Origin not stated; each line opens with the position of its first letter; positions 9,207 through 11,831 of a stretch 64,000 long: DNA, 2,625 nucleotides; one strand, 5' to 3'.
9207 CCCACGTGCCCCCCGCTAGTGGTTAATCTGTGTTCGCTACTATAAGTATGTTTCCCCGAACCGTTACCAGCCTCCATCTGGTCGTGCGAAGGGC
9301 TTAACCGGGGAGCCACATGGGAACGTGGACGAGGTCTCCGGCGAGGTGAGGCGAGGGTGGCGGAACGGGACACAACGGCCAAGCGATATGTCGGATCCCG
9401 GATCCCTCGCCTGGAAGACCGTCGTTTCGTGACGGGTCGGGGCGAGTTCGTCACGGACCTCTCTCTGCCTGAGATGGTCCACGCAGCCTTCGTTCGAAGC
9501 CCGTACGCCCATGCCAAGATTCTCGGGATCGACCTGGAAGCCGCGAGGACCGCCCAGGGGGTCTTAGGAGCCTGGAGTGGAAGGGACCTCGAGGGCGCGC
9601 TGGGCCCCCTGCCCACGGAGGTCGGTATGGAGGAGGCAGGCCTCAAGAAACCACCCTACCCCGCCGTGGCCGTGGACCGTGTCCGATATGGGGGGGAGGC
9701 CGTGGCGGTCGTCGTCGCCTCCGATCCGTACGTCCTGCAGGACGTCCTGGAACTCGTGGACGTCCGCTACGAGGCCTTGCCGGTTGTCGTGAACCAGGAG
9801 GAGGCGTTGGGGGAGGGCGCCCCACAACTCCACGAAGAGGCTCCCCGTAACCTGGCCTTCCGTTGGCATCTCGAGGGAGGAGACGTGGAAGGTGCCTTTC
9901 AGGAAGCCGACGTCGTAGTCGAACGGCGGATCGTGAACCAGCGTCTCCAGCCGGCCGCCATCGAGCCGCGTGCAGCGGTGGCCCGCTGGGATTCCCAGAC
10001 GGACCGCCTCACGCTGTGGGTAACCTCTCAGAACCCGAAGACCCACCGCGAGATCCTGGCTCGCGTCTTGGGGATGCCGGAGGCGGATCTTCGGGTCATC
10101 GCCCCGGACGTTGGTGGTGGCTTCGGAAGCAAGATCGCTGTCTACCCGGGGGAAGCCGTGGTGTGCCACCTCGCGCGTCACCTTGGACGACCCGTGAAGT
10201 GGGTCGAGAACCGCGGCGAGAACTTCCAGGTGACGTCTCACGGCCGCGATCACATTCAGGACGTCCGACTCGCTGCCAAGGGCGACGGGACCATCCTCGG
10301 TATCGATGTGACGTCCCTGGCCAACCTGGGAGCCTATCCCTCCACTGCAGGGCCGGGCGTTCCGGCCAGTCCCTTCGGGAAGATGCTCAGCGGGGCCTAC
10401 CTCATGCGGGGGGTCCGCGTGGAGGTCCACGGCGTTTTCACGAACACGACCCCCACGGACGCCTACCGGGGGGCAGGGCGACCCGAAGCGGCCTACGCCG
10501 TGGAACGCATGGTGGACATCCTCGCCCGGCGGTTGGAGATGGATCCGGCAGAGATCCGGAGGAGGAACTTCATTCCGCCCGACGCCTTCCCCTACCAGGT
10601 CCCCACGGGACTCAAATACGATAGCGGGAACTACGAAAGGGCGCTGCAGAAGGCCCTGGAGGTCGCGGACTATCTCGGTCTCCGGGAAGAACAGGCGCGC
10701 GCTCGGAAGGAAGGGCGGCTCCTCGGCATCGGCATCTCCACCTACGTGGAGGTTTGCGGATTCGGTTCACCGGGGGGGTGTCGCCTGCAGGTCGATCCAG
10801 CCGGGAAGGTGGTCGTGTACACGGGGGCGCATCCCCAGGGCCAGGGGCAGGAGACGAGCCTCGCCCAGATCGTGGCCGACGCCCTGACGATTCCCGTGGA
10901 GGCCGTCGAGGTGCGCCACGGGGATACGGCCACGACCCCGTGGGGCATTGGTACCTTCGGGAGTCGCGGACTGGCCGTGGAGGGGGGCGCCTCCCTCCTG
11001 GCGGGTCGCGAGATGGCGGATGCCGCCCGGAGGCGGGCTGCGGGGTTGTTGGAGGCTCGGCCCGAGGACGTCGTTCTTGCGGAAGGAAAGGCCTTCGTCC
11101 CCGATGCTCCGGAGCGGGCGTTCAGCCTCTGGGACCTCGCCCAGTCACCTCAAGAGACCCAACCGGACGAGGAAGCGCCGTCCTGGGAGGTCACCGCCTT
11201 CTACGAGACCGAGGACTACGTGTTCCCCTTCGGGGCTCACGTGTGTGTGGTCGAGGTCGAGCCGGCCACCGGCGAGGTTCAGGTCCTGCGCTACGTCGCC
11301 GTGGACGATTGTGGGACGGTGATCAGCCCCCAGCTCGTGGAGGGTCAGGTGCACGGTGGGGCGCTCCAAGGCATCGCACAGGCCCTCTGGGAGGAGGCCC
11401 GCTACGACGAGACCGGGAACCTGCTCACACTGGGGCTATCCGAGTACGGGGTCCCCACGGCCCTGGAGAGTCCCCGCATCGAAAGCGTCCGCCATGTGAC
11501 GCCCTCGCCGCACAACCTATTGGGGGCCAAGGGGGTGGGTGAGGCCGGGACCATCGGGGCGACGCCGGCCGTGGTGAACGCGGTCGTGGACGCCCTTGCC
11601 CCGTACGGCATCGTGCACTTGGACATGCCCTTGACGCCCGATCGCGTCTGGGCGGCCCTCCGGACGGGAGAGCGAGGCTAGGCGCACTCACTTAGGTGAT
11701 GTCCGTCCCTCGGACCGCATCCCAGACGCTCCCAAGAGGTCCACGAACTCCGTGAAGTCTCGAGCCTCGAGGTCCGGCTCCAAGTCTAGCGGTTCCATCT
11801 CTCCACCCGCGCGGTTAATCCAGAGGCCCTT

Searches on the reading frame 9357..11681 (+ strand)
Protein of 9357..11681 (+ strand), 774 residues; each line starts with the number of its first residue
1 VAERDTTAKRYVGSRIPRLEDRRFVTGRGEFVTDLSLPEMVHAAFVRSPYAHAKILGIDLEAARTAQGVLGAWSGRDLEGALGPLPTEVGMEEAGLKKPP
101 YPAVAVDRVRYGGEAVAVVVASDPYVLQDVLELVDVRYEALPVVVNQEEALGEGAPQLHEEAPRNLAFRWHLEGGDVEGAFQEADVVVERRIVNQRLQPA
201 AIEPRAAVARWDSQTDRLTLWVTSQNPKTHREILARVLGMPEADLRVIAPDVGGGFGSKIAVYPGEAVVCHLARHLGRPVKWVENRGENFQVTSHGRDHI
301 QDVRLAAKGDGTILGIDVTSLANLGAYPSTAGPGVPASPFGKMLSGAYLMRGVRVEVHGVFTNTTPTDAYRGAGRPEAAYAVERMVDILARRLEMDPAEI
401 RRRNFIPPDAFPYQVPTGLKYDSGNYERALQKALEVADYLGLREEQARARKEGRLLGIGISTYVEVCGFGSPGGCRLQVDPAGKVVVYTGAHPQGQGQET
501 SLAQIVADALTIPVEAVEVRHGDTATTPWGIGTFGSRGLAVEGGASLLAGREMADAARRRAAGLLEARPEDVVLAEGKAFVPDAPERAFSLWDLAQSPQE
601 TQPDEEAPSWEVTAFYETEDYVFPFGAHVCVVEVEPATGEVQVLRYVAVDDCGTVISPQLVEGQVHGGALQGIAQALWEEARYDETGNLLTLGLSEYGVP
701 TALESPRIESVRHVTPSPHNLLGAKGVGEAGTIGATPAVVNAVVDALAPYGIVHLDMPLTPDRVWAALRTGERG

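Call 9: search_protein_families(library=pfam, proteins=[window:9357-11681:+])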
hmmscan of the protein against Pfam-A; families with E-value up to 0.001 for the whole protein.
window:9357-11681:+ (774 aa): 3 families
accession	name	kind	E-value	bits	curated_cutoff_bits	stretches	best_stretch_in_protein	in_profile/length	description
PF02738.23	MoCoBD_1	-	5.1e-87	291.5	27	1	158-405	1-244/244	Molybdopterin cofactor-binding domain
PF20256.3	MoCoBD_2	-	5.6e-83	279.1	27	1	432-706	1-283/283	Molybdopterin cofactor-binding domain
PF01315.27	Ald_Xan_dh_C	-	1.2e-20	74.3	31.3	1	26-142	1-110/110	Aldehyde oxidase and xanthine dehydrogenase, a/b hammerhead domain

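Call 57: search_protein_families(library=ncbifam, proteins=[window:9357-11681:+], max_evalue=1e-10)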
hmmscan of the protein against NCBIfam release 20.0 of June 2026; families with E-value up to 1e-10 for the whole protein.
window:9357-11681:+ (774 aa): 13 families
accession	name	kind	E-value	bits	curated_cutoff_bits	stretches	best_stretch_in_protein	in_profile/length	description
NF041018.1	glyceraldDH_alpha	equivalog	1.5e-216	721.2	790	1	10-762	1-738/741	glyceraldehyde dehydrogenase subunit alpha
TIGR02416.1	CO_dehy_Mo_lg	equivalog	1.2e-204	681.7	991.15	1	20-766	1-769/770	aerobic carbon-monoxide dehydrogenase large subunit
NF040766.1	CODH_aero_grp5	exception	1.2e-178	595.8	950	2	9-593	2-589/785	aerobic carbon-monoxide dehydrogenase large subunit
TIGR03194.1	4hydrxCoA_A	equivalog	1.4e-125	420.5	994.55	1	17-768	2-746/746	4-hydroxybenzoyl-CoA reductase subunit alpha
NF043082.1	XdhA_XDHase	equivalog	8e-118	394.6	780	1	12-769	1-753/758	xanthine dehydrogenase subunit XdhA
NF007426.0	PRK09970.1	equivalog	1.1e-112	377.6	916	1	9-768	3-755/761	xanthine dehydrogenase molybdenum-binding subunit XdhA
TIGR03196.1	pucD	equivalog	7.5e-92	309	783.65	1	18-747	9-740/763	xanthine dehydrogenase subunit D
TIGR03313.1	Se_sel_red_Mo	hypoth_equivalog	5.2e-76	256.1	1101.9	1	164-768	351-949/951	molybdopterin-dependent oxidoreductase Mo/Fe-S-binding subunit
NF045668.1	pterin_aldehy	equivalog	4.7e-75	253.3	1100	1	8-768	171-904/905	molybdopterin-dependent aldehyde oxidoreductase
TIGR03311.1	Se_dep_XDH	equivalog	3.3e-74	250.4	830.45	1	8-562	158-683/848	selenium-dependent xanthine dehydrogenase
NF041671.1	peri_hyde_PaoC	equivalog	2.7e-70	237.6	1180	1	9-768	15-731/735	aldehyde oxidoreductase molybdenum-binding subunit PaoC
TIGR02965.1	xanthine_xdhB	equivalog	2.4e-69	234.3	849.5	1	23-769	12-755/758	xanthine dehydrogenase molybdopterin binding subunit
TIGR02969.1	mam_aldehyde_ox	subfamily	2.2e-38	131.5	1912.3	1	11-766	575-1305/1330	aldehyde oxidase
